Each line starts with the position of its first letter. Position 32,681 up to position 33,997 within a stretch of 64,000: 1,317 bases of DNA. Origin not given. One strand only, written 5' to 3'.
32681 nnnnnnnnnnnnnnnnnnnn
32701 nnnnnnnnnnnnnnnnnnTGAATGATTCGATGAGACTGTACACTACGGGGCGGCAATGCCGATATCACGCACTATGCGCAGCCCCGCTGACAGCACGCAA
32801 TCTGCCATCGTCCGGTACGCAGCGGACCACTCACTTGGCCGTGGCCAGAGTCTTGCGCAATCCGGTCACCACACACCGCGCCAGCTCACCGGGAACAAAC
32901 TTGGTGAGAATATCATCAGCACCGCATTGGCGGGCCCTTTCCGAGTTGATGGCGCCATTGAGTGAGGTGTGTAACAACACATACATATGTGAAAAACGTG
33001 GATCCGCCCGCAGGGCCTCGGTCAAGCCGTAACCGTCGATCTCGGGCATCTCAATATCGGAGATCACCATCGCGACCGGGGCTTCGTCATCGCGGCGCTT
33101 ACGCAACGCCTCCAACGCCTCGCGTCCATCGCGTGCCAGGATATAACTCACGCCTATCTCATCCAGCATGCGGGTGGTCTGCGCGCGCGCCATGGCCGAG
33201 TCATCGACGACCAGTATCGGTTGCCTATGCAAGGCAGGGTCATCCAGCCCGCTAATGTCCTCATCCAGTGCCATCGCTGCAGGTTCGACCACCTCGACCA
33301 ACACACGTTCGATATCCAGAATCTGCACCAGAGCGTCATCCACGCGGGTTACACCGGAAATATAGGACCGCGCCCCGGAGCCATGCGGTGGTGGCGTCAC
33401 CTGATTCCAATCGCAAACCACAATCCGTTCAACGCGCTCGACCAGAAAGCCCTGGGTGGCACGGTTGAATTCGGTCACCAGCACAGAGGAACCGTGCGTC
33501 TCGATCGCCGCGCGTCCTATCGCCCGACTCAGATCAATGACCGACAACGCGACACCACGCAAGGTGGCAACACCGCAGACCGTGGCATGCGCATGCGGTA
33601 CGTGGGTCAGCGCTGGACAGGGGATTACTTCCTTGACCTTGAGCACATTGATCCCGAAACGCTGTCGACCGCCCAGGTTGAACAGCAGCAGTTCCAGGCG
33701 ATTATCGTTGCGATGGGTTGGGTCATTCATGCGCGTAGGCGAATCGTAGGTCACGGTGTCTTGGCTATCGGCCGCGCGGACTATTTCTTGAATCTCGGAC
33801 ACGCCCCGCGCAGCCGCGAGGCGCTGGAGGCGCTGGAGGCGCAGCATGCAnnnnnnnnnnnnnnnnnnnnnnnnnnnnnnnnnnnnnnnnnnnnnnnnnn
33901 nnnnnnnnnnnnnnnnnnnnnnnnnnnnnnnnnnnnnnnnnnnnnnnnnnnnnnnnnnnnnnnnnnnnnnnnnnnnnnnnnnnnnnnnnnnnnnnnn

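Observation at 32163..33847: truD is an internally deleted remnant flanked by an orphan cheV and an smr gene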

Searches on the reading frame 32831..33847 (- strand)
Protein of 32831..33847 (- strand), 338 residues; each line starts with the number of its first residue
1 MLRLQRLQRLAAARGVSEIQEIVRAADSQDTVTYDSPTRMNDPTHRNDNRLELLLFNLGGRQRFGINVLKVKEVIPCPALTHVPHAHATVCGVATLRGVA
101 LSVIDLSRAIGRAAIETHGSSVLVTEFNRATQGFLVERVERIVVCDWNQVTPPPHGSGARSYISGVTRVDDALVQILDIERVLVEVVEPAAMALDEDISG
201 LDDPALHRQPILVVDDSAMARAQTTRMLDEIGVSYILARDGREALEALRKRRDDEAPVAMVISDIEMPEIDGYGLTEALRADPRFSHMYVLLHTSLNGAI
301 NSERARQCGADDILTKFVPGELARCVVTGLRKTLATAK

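Call 3: search_protein_families(library=pfam, proteins=[window:32831-33847:-], max_evalue=0.01)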
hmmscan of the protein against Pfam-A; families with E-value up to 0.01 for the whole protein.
window:32831-33847:- (338 aa): 2 families
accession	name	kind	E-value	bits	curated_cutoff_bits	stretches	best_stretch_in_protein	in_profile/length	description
PF01584.24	CheW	-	1.2e-33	116.1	23.5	1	52-184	1-135/138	CheW-like domain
PF00072.30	Response_reg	-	2e-16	60.6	30.2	1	211-317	1-100/111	Response regulator receiver domain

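Call 4: search_protein_families(library=ncbifam, proteins=[window:32831-33847:-], max_evalue=0.01)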
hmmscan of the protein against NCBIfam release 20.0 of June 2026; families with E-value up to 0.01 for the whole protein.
window:32831-33847:- (338 aa): 71 families (the best 25 are shown)
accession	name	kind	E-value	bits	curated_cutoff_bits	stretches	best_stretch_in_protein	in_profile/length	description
NF007903.0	PRK10612.1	equivalog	1.4e-13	50.9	260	1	52-184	18-152/167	chemotaxis protein CheW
NF045944.1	ResRegRpaBCyano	equivalog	9.6e-13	48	330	1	212-333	1-115/229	response regulator transcription factor RpaB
NF008099.0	PRK10841.1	equivalog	1.8e-12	45.9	920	1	207-319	823-928/949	two-component system sensor histidine kinase RcsC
NF007135.0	PRK09581.1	equivalog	5.3e-12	45.3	474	1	211-318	5-107/457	PleD family two-component system response regulator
NF011874.0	PRK15347.1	equivalog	1.1e-10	40.3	852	1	211-318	693-797/921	two component system sensor kinase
NF041866.1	EpsW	equivalog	5.3e-10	39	200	1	209-332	6-127/131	exopolysaccharide biosynthesis response regulator EpsW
NF007901.0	PRK10610.1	equivalog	6.3e-10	39.3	189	1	211-315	8-108/129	chemotaxis response regulator CheY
NF007969.0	PRK10693.1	equivalog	1.6e-09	37.2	329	1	206-318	5-110/337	two-component system response regulator RssB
NF041733.1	resp_reg_CseB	equivalog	1.9e-09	37.2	350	1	211-321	3-105/228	two-component system response regulator CseB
NF001965.0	PRK00742.1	subfamily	3.6e-09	36.3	293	1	211-316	6-107/357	chemotaxis-specific protein-glutamate methyltransferase CheB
NF046020.1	HisKinCckABruc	equivalog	7.6e-09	34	1000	1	209-282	750-820/868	cell cycle histidine kinase CckA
NF033120.0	vanR_FM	exception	1.1e-08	35.1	460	1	210-334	5-122/231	vancomycin resistance response regulator transcription factor, VanR-F/VanR-M family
NF008296.0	PRK11083.1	equivalog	4.6e-08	32.8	273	1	209-334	4-122/228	two-component system response regulator CreB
NF053512.1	nitric_RR_NosR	exception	1.7e-07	30.6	400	1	211-280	1-65/422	response regulator c-di-GMP phosphodiesterase, NosR family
NF008034.0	PRK10766.1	equivalog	2.5e-07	30.4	275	1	210-318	4-104/231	two-component system response regulator TorR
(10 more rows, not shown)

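Call 7: find_encoding_contigs(protein=window:32831-33847:-, flank=10000, max_places=6)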
Protein window:32831-33847:- (338 aa): no gene with exactly this product is on record in the collection.

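Call 8: find_homologous_proteins(query=window:32831-33847:-, max_evalue=1e-20)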
Query window:32831-33847:- (338 aa): 2165 proteins with E <= 1e-20 among 8000 candidates; the best 120 are listed.
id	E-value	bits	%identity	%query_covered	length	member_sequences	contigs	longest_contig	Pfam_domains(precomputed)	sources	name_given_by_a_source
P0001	6.4e-214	727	100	99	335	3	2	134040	PF01584.25,PF00072.31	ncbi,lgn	-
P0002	3.1e-151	521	80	88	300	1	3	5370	PF01584.25,PF00072.31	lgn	-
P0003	1.0e-145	503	77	88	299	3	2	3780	PF01584.25,PF00072.31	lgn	-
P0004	5.0e-106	372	61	85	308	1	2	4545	PF01584.25,PF00072.31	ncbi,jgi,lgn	jgi:two-component system chemotaxis response regulator CheV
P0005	1.2e-104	368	59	86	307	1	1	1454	PF01584.25,PF00072.31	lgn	-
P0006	1.3e-103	364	62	85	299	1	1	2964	PF01584.25,PF00072.31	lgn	-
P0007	3.6e-103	363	62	86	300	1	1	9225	PF01584.25,PF00072.31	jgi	jgi:two-component system chemotaxis response regulator CheV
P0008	2.7e-102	360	60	85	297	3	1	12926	PF01584.25,PF00072.31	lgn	-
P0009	3.3e-102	360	60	86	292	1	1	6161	PF01584.25,PF00072.31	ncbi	ncbi:MAG: chemotaxis protein [Thiohalomonadaceae bacterium]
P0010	3.4e-102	360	58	85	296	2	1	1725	PF01584.25,PF00072.31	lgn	-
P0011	2.9e-101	357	58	87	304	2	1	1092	PF01584.25,PF00072.31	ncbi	-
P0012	3.2e-101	357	58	87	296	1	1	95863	PF01584.25,PF00072.31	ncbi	-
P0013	4.7e-101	356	59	86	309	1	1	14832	PF01584.25,PF00072.31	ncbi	ncbi:MAG: chemotaxis protein [Gammaproteobacteria bacterium]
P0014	7.3e-101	355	59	86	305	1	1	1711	PF01584.25,PF00072.31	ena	-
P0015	1.0e-100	355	58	86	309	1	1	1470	PF01584.25,PF00072.31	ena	-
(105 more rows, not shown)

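Call 9: find_encoding_contigs(protein=P0001, flank=6000, max_places=4)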
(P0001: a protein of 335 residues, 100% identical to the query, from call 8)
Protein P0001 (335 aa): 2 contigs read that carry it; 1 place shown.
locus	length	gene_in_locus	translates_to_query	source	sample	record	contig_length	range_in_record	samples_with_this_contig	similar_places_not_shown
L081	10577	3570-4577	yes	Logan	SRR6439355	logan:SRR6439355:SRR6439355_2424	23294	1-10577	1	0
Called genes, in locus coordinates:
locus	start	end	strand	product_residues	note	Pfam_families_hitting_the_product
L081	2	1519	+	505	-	?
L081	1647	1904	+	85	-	PF00793:DAHP_synth_1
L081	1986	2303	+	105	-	PF04977:DivIC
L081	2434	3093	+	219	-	PF01128:IspD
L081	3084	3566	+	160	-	PF02542:YgbB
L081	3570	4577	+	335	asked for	PF01584:CheW, PF00072:Response_reg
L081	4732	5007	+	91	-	PF01142:TruD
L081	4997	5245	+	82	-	PF01142:TruD (weak)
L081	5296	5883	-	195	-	PF01713:Smr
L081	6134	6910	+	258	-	PF01975:SurE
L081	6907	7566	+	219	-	PF01135:PCMT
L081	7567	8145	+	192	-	PF09335:VTT_dom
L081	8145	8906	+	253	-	PF01476:LysM, PF01551:Peptidase_M23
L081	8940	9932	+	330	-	PF00140:Sigma70_r1_2, PF04542:Sigma70_r2, PF04539:Sigma70_r3, PF04545:Sigma70_r4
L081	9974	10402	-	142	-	PF04430:DUF498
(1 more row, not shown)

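Call 10: find_encoding_contigs(protein=P0002, flank=6000, max_places=4)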
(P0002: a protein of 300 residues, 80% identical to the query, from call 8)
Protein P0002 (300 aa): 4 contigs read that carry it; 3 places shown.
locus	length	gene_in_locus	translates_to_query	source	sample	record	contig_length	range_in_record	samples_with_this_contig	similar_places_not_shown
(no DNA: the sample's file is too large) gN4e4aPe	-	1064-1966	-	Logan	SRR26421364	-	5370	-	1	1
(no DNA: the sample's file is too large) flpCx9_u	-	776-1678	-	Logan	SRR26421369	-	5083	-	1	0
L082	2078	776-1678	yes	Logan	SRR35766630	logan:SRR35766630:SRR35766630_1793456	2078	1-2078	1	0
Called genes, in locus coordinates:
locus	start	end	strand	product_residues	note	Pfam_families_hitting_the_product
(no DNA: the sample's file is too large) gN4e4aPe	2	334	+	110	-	?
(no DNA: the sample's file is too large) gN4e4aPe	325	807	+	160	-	PF02542:YgbB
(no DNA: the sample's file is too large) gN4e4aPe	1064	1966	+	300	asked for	PF01584:CheW, PF00072:Response_reg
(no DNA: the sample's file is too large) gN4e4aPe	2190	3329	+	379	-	PF01142:TruD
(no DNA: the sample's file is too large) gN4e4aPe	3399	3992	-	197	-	PF01713:Smr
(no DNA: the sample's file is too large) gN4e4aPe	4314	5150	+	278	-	PF01975:SurE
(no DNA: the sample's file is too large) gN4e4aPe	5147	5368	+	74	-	?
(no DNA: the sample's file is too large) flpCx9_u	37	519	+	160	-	PF02542:YgbB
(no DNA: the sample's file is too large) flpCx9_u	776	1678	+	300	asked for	PF01584:CheW, PF00072:Response_reg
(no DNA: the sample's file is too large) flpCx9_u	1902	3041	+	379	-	PF01142:TruD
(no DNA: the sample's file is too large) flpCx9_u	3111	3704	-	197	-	PF01713:Smr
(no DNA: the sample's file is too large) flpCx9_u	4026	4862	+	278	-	PF01975:SurE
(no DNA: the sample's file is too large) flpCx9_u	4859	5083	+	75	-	?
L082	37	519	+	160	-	PF02542:YgbB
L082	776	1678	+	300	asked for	PF01584:CheW, PF00072:Response_reg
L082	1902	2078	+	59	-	?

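Call 11: find_encoding_contigs(protein=P0003, flank=6000, max_places=4)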
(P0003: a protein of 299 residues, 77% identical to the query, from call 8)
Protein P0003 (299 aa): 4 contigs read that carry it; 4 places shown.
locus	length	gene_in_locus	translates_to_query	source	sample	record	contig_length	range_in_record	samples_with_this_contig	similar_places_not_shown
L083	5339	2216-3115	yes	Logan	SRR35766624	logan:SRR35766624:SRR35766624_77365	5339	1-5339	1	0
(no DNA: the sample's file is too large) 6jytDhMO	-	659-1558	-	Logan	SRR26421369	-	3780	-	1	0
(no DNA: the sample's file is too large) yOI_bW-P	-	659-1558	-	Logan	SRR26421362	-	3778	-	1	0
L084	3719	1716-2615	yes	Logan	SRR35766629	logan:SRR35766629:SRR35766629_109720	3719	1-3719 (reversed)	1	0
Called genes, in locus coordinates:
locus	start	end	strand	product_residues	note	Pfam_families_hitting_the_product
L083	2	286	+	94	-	?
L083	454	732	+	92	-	PF04977:DivIC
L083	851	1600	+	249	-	PF01128:IspD, PF12804:NTP_transf_3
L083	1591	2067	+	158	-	PF02542:YgbB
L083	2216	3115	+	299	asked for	PF01584:CheW, PF00072:Response_reg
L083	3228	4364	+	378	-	PF01142:TruD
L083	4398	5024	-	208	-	PF01713:Smr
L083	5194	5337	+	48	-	?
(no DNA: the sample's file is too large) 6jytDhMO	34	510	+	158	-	PF02542:YgbB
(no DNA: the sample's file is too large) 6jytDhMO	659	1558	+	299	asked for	PF01584:CheW, PF00072:Response_reg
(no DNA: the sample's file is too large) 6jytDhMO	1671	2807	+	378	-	PF01142:TruD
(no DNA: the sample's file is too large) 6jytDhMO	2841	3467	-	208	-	PF01713:Smr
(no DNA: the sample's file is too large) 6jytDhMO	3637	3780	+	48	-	?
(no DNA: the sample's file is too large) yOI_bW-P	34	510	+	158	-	PF02542:YgbB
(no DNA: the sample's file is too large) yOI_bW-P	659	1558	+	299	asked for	PF01584:CheW, PF00072:Response_reg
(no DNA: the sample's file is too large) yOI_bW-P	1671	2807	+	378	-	PF01142:TruD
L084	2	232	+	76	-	?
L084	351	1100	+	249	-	PF01128:IspD, PF12804:NTP_transf_3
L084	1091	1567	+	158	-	PF02542:YgbB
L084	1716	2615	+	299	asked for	PF01584:CheW, PF00072:Response_reg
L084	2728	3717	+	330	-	?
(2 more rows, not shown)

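Call 17: find_encoding_contigs(protein=P0007, flank=5000, max_places=2)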
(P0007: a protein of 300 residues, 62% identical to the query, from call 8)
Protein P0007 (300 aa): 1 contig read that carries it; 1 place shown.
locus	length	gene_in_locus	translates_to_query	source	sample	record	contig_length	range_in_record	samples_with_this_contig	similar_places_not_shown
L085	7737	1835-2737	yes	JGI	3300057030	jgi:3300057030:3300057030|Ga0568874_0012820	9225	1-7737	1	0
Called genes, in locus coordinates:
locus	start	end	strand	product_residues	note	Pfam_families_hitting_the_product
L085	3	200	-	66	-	?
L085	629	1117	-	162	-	PF13183:Fer4_8 (faint), PF14697:Fer4_21 (faint), PF12797:Fer4_2 (faint), PF13237:Fer4_10 (weak), PF12800:Fer4_4 (faint), PF12838:Fer4_7, PF13187:Fer4_9, PF00037:Fer4, +2 more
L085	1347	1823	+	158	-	PF01584:CheW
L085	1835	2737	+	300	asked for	PF01584:CheW, PF00072:Response_reg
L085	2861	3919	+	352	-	PF02424:ApbE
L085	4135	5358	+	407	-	PF00483:NTP_transferase, PF24894:Hexapep_GlmU, PF25084:LbH_EIF2B, PF25247:LbH_GLGC (weak)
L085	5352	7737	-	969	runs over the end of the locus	PF00128:Alpha-amylase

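Call 18: find_encoding_contigs(protein=P0008, flank=5000, max_places=2)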
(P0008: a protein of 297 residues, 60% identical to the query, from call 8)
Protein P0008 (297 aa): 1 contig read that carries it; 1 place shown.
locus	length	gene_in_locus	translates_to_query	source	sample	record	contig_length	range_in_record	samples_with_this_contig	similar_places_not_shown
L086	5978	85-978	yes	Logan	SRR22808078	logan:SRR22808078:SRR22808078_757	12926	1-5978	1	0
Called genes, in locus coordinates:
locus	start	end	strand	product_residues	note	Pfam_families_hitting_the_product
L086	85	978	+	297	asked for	PF01584:CheW, PF00072:Response_reg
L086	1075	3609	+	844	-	PF00989:PAS (faint), PF13188:PAS_8 (faint), PF08448:PAS_4 (faint), PF13426:PAS_9 (faint), PF08447:PAS_3, PF00990:GGDEF, PF00563:EAL, PF00072:Response_reg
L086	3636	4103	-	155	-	PF00582:Usp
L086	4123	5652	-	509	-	PF00083:Sugar_tr (weak), PF07690:MFS_1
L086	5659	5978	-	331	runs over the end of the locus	PF25917:BSH_RND, PF25919:BSH_CusB (faint), PF25876:HH_MFP_RND (faint), PF25885:HH_EMRA (weak), PF25954:Beta-barrel_RND_2 (faint), PF25963:Beta-barrel_AAEA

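Call 19: find_encoding_contigs(protein=P0122, flank=8000, max_places=4)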
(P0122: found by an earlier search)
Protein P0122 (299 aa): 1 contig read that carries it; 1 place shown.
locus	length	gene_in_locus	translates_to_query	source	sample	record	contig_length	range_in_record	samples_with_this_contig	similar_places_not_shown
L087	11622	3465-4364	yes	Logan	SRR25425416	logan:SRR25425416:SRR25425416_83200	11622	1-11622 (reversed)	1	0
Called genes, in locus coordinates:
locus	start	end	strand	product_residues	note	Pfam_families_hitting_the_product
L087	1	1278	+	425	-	?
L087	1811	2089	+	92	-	PF04977:DivIC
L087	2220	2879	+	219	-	PF01128:IspD, PF12804:NTP_transf_3 (weak)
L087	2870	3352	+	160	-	PF02542:YgbB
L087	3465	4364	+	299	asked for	PF01584:CheW, PF00072:Response_reg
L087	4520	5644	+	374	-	PF01142:TruD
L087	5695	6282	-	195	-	PF01713:Smr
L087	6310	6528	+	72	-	-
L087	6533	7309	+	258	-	PF01975:SurE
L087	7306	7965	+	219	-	PF01135:PCMT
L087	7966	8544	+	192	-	PF09335:VTT_dom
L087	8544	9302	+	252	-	PF01476:LysM, PF01551:Peptidase_M23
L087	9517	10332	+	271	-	PF00140:Sigma70_r1_2, PF04542:Sigma70_r2, PF04539:Sigma70_r3, PF04545:Sigma70_r4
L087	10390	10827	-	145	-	PF04430:DUF498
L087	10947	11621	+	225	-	?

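Call 20: find_encoding_contigs(protein=P0121, flank=4000, max_places=6)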
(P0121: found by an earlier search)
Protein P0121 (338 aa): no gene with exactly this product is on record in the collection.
